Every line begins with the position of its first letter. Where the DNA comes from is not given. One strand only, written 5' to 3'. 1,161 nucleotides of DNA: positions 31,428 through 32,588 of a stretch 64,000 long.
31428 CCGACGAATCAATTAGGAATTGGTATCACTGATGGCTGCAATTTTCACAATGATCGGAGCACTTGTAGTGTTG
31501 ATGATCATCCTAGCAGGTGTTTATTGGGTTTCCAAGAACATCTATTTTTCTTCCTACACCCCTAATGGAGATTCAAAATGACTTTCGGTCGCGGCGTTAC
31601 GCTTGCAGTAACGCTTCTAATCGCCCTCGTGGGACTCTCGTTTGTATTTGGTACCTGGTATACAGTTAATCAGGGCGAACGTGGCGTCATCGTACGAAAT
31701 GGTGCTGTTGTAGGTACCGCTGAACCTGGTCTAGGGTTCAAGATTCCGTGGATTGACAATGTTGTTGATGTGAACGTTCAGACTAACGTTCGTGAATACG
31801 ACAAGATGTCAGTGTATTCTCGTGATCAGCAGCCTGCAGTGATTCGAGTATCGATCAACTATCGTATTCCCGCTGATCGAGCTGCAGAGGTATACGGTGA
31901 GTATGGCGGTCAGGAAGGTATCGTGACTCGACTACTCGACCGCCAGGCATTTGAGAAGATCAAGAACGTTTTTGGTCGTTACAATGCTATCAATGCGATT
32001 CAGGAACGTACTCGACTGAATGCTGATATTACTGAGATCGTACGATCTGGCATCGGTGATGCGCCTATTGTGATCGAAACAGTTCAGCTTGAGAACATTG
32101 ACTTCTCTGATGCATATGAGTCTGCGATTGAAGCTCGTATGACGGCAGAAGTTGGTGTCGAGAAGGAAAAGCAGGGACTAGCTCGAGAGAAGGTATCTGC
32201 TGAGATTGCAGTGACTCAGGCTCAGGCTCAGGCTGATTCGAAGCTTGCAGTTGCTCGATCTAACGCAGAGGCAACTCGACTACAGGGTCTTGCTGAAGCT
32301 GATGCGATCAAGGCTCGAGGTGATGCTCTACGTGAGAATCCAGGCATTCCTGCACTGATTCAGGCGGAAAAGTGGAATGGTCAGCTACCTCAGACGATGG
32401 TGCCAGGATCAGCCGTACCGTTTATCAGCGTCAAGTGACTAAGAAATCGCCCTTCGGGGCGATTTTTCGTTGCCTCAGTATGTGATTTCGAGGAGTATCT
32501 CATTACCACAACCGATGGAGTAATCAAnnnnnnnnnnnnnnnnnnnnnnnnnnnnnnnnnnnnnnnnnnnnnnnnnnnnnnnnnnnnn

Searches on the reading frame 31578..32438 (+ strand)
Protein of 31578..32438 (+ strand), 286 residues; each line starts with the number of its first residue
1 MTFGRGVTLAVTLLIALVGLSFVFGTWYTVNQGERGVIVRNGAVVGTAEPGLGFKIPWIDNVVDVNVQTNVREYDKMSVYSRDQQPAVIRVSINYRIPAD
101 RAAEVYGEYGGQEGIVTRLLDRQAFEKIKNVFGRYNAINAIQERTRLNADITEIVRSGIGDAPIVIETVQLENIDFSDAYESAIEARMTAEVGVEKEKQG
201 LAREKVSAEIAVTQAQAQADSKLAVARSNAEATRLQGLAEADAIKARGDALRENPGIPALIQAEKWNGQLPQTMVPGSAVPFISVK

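Call 22: search_protein_families(library=pfam, proteins=[window:31578-32438:+], max_evalue=0.001)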
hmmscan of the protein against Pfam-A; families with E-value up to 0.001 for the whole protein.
window:31578-32438:+ (286 aa): 1 family
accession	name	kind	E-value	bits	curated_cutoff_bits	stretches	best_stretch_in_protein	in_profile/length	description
PF01145.31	Band_7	-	2.3e-32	112.9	23.6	1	29-194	2-165/176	SPFH domain / Band 7 family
